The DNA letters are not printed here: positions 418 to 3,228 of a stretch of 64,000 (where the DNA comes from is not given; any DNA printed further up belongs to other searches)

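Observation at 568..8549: Operon of three separate bacterial dynamin-like GTPases plus a tandem-repeat coiled-coil protein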

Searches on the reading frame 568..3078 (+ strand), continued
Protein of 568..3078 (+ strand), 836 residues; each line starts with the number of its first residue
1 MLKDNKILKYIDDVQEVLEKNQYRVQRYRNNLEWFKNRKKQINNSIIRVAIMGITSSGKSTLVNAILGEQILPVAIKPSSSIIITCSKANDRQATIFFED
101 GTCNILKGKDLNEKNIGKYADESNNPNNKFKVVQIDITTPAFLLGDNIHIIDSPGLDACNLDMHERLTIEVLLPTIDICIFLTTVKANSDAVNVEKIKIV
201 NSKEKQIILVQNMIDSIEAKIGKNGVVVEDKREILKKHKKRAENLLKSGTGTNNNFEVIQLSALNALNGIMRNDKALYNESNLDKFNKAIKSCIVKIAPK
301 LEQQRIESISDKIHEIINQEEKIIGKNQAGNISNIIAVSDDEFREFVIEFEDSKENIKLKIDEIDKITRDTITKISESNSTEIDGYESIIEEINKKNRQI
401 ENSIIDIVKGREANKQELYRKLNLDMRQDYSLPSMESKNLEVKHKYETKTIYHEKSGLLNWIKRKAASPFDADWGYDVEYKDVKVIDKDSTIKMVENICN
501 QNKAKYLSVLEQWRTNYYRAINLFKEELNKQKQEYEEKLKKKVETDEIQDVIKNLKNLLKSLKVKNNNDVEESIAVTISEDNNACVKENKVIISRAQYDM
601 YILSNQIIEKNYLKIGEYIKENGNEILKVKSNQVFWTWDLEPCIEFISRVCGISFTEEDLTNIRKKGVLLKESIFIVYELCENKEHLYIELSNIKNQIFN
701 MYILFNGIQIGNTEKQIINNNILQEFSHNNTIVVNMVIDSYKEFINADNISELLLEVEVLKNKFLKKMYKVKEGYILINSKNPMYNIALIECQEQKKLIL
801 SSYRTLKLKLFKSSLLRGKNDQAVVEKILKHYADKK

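Call 90: search_protein_families(library=pfam, alignment_id=A6, max_evalue=0.00001)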
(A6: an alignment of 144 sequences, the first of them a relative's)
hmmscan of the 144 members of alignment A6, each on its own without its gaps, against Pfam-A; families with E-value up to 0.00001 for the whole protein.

A. member 1, L022:17880-18827:+ (315 aa): 1 family
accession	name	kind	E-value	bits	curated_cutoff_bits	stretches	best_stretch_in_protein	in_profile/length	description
PF22945.2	LEM-3_GIY-YIG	-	4.3e-09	37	27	1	18-134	28-115/151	LEM-3-like GIY-YIG domain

B. families by the number of members that match (of 144 scanned): 73 families (the first 25 are shown)
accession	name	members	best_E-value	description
PF13280.12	WYL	7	5.3e-11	WYL domain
PF03235.19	GmrSD_N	5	1.5e-34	GmrSD restriction endonuclease, N-terminal domain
PF01381.28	HTH_3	4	1e-13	Helix-turn-helix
PF25583.1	WCX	4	7.2e-10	WCX domain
PF06803.17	DUF1232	3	1.9e-15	Protein of unknown function (DUF1232)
PF13560.12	HTH_31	3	8.8e-11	Helix-turn-helix domain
PF01139.22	RtcB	2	2.6e-62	tRNA-splicing ligase RtcB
PF00990.26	GGDEF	2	5.8e-37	Diguanylate cyclase, GGDEF domain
PF19637.4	DUF6140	2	5.1e-35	Family of unknown function (DUF6140)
PF07690.21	MFS_1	2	7.3e-34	Major Facilitator Superfamily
PF01420.25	Methylase_S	2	3.4e-32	Type I restriction modification DNA specificity domain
PF13337.12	BrxL_ATPase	1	1.1e-145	Lon-like protease BrxL-like, ATPase domain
PF09334.17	tRNA-synt_1g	1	7.2e-66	tRNA synthetases class I (M)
PF01625.27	PMSR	1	2.4e-57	Peptide methionine sulfoxide reductase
PF08665.17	PglZ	1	1.8e-55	PglZ domain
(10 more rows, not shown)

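Call 94: search_dna_similar(query=window:568-3078:+, collection=plasmids, mode=protein, max_evalue=1e-20, max_rows=20)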
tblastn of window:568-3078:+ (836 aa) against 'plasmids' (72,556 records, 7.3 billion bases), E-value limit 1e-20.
Records with a match: 1; places in all: 1; records where one place covers at least 80% of the query: 0.
Best place of each record, by identity: <60% 1.
By first word of the organism name: Paenibacillus 1.
By predicted mobility (MOB-suite, as given by PLSDB): non-mobilizable 1.
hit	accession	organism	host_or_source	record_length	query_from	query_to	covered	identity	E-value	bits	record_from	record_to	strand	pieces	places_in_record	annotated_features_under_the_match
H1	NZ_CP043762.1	Paenibacillus sp. 37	whole organism,rhizosphere of Abies ...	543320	25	523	60%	31.6%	2e-61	234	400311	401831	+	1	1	dynamin family protein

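Call 95: search_dna_similar(query=window:568-3078:+, collection=phages, mode=protein, max_evalue=1e-10, max_rows=20)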
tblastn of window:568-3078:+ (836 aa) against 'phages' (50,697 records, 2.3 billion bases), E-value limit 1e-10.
No match.

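Call 96: get_annotated_region(hit=H1, flank=14000)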
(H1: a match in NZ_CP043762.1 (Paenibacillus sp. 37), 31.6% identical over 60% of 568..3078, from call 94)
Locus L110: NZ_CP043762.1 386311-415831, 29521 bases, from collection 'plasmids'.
description: Paenibacillus sp. 37 plasmid pART37, complete sequence
organism: Paenibacillus sp. 37 (NCBI taxid 2607911)
taxonomy: Bacteria; Bacillota; Bacilli; Bacillales; Paenibacillaceae; Paenibacillus; Paenibacillus sp. 37
host: -; source: whole organism,rhizosphere of Abies nordmanniana; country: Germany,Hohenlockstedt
typing (MOB-suite, as given by PLSDB): non-mobilizable
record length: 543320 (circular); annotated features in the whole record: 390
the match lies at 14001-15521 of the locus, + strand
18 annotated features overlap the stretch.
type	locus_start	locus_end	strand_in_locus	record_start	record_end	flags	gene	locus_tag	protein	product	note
CDS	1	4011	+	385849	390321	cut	dpdJ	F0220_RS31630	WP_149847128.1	protein DpdJ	-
CDS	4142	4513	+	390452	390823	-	-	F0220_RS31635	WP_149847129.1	hypothetical protein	-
CDS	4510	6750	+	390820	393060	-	-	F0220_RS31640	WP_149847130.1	DUF2325 domain-containing protein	-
CDS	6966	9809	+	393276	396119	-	-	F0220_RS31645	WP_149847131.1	hypothetical protein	-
CDS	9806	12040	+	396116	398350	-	-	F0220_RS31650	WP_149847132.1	UvrD-helicase domain-containing protein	-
CDS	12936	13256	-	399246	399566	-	-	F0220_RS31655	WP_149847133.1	hypothetical protein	-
CDS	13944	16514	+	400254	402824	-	-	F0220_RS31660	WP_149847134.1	dynamin family protein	-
CDS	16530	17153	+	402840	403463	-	-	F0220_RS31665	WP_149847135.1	hypothetical protein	-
CDS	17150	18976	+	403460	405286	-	-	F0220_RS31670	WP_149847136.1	dynamin family protein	-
CDS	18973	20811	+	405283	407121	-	-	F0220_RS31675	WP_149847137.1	dynamin family protein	-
CDS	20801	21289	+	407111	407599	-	-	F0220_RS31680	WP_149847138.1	hypothetical protein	-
CDS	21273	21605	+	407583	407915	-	-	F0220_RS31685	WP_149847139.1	hypothetical protein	-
CDS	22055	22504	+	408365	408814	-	-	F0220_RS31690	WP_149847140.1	hypothetical protein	-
CDS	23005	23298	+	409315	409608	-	-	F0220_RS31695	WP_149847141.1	hypothetical protein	-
CDS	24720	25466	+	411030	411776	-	-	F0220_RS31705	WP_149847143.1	putative phage abortive infection protein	-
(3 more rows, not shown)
